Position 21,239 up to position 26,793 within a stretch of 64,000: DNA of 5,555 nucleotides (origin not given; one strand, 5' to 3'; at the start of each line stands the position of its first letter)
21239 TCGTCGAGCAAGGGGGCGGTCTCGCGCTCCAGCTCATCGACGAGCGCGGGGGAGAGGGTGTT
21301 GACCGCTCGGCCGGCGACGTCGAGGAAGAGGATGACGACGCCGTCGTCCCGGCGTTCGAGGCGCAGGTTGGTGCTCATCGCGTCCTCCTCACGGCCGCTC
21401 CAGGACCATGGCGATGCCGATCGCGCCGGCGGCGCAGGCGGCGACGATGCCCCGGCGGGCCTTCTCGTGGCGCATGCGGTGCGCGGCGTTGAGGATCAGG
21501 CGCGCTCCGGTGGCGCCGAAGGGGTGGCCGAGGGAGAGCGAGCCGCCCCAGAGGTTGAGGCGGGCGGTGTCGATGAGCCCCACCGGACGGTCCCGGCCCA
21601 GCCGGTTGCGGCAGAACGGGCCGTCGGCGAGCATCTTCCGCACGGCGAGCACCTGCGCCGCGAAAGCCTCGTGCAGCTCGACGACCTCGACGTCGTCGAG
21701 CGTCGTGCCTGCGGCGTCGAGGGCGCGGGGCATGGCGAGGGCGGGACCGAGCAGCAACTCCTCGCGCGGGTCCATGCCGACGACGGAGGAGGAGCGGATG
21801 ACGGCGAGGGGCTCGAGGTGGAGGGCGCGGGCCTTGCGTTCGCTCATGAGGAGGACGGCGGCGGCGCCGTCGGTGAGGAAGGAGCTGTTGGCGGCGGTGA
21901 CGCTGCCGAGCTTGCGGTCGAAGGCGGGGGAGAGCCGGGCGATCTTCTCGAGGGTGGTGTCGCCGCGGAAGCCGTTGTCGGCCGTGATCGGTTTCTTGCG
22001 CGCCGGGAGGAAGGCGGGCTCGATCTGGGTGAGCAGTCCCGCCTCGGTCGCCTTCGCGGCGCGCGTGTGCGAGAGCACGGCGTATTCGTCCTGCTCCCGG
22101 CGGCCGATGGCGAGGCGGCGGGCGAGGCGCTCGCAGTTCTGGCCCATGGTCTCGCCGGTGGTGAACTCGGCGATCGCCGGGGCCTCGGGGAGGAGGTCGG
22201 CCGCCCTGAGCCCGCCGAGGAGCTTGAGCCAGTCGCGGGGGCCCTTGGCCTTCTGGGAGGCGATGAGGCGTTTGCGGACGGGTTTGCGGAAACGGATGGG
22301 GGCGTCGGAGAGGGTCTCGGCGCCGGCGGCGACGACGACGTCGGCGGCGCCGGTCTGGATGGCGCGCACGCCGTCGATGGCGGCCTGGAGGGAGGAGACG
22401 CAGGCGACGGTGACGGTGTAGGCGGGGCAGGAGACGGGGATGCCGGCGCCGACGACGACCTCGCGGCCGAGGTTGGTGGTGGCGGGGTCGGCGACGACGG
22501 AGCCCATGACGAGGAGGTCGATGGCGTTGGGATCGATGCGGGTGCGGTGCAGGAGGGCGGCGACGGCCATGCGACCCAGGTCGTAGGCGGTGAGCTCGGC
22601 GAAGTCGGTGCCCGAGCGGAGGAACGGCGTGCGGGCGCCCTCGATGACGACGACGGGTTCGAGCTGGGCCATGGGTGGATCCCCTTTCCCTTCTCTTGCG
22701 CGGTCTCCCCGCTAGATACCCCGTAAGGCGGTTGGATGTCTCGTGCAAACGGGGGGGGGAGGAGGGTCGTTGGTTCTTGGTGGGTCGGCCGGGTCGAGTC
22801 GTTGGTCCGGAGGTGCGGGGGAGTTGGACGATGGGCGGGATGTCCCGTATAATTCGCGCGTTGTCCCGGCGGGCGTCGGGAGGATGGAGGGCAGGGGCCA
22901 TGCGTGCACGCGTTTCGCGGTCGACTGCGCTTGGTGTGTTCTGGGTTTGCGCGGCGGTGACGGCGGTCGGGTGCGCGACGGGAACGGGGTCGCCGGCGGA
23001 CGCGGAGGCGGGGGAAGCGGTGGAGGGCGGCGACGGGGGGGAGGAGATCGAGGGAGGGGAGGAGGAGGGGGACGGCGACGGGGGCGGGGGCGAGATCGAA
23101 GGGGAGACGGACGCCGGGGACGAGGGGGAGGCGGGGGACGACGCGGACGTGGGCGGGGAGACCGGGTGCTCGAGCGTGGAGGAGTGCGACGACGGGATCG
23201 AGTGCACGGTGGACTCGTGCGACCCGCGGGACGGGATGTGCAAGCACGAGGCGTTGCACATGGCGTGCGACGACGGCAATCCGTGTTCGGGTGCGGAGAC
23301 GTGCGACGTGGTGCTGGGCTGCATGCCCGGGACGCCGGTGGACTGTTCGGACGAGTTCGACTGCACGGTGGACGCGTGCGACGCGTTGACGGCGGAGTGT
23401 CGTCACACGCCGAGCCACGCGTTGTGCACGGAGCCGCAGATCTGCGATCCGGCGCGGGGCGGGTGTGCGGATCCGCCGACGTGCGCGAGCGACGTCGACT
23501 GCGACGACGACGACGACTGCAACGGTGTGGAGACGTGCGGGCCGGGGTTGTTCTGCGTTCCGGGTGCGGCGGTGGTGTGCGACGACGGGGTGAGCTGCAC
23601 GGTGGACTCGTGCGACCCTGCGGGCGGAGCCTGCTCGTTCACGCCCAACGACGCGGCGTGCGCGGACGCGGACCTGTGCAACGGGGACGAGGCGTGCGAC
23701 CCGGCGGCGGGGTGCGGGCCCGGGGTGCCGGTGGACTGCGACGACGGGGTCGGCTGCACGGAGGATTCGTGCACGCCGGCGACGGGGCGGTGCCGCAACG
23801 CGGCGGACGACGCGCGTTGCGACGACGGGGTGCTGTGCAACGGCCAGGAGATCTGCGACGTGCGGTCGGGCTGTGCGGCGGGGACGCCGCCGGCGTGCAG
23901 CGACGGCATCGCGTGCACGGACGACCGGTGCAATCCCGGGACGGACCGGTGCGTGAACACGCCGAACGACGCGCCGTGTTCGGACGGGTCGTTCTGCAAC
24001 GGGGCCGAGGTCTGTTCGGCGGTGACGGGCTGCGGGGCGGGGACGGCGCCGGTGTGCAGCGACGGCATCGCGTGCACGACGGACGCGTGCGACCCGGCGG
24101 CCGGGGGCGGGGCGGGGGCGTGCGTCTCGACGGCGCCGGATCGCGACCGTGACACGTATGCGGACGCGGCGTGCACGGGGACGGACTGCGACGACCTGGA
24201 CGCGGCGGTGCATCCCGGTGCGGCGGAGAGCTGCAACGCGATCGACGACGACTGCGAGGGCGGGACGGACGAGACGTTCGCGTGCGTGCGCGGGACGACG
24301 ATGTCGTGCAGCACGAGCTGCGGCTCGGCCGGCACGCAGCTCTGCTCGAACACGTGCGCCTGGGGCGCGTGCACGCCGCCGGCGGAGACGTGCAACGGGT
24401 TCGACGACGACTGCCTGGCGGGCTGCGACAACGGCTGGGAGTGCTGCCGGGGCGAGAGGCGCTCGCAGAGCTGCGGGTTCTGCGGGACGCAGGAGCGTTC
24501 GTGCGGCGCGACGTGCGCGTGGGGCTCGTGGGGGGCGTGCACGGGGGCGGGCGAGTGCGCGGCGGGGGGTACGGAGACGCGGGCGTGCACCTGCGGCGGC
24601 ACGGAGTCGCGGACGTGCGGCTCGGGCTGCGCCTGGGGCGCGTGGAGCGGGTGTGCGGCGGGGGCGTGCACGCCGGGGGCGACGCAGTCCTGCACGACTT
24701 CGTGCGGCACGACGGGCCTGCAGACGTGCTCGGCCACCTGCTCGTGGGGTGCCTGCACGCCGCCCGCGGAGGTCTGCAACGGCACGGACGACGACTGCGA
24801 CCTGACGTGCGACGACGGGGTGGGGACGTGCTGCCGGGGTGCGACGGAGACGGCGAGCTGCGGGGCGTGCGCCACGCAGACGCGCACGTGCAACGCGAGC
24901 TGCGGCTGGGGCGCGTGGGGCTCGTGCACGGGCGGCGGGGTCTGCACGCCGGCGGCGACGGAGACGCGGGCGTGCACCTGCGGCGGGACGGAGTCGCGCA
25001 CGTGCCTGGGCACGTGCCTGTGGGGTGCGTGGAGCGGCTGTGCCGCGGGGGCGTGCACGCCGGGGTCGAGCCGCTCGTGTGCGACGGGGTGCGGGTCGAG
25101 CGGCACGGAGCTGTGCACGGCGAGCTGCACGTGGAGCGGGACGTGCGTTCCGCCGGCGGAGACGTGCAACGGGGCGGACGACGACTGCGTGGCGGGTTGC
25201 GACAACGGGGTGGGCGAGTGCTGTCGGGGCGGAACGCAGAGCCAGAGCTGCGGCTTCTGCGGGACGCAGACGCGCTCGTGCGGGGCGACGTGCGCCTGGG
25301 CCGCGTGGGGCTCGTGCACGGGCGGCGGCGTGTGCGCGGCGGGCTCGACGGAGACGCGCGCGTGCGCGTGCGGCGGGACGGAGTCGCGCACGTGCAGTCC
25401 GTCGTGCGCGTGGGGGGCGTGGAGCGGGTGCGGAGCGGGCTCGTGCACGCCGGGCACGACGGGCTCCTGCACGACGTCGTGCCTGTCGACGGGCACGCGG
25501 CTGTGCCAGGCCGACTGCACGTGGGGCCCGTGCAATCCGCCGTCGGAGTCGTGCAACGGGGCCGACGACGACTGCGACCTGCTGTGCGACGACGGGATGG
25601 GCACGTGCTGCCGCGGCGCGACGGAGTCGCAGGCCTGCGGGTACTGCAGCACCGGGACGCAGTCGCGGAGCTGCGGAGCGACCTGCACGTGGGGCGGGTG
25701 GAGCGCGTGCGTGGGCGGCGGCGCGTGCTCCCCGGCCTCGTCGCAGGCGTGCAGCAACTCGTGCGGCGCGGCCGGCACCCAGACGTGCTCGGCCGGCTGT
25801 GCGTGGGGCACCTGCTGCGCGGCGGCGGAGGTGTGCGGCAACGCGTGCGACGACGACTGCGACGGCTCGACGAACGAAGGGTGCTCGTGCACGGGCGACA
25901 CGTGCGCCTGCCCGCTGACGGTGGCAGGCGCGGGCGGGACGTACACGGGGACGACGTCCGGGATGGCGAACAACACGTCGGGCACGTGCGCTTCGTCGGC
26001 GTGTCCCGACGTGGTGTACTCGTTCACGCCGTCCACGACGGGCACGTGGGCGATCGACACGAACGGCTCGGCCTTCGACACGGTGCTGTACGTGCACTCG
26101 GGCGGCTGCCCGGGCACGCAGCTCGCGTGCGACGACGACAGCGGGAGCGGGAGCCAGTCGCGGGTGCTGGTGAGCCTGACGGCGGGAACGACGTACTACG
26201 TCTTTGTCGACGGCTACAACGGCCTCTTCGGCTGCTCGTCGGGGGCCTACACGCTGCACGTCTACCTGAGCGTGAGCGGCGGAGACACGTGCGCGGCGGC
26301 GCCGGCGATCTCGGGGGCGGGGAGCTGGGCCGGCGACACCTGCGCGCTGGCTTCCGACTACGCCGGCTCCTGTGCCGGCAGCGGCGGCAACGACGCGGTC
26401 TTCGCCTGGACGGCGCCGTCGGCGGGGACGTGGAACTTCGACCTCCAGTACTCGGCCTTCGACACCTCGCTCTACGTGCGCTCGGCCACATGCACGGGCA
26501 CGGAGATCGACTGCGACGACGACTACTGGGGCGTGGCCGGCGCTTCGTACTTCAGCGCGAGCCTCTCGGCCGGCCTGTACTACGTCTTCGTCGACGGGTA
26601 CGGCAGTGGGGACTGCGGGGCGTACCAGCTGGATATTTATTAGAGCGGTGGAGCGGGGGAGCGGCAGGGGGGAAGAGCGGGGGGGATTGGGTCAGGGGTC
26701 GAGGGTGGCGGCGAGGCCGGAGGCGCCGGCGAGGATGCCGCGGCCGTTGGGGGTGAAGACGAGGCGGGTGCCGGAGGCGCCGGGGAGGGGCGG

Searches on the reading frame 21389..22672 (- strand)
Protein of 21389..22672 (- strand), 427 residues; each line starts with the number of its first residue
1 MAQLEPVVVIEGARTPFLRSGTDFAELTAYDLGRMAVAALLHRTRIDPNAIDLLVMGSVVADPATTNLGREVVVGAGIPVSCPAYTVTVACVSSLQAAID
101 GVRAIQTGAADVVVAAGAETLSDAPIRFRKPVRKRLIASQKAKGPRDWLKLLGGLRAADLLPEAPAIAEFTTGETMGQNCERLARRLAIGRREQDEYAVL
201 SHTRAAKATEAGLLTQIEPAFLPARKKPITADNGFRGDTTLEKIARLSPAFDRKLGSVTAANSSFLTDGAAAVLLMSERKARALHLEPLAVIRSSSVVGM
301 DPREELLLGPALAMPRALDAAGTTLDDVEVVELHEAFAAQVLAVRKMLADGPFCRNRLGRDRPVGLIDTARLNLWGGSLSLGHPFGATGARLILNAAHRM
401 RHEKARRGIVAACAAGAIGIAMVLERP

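Call 11: find_encoding_contigs(protein=window:21389-22672:-, flank=10000, max_places=6)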
Protein window:21389-22672:- (427 aa): no gene with exactly this product is on record in the collection.

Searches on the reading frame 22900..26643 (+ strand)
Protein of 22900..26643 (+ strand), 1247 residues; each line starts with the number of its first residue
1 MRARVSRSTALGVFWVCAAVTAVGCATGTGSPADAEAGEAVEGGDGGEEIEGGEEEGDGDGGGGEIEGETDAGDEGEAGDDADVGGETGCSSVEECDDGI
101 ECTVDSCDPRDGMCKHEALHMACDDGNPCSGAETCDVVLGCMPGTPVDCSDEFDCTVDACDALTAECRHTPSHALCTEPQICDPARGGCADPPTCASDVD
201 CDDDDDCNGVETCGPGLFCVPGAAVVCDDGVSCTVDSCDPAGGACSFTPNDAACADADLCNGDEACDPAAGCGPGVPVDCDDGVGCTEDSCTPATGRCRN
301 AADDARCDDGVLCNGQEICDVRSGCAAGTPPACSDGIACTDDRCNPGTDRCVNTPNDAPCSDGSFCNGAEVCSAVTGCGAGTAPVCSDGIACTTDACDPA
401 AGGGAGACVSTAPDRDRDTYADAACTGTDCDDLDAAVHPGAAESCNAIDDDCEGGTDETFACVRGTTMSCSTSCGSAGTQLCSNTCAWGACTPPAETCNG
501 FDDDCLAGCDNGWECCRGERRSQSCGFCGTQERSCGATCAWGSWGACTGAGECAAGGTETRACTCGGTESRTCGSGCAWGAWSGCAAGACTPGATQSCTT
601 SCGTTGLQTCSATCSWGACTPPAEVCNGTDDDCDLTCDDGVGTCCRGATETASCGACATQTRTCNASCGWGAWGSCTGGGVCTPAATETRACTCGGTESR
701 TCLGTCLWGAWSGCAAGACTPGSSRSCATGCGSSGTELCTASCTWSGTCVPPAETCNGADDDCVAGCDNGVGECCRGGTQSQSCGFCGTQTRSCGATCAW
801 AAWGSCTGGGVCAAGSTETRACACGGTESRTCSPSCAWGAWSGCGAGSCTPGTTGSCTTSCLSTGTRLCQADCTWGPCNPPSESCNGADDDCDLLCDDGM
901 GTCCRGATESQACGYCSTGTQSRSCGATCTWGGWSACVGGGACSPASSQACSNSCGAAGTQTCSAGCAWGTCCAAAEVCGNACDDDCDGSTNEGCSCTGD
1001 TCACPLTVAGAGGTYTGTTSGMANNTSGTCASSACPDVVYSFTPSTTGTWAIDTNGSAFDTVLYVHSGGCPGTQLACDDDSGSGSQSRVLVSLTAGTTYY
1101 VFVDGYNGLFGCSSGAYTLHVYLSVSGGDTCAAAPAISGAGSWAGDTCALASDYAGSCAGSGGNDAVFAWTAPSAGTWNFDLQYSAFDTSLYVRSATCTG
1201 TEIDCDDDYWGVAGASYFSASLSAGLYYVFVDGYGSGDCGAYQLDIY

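Call 63: search_protein_families(library=pfam, proteins=[window:22900-26643:+], max_evalue=0.001)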
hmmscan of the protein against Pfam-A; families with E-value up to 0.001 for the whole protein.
window:22900-26643:+ (1247 aa): 2 families
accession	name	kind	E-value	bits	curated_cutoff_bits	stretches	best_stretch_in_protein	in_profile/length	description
PF11617.13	Cu-binding_MopE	-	4.9e-10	39.9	27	1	429-458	1-30/30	Putative metal-binding motif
PF00526.23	Dicty_CTDC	-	5e-08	33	27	2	96-117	2-22/24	Dictyostelium (slime mold) repeat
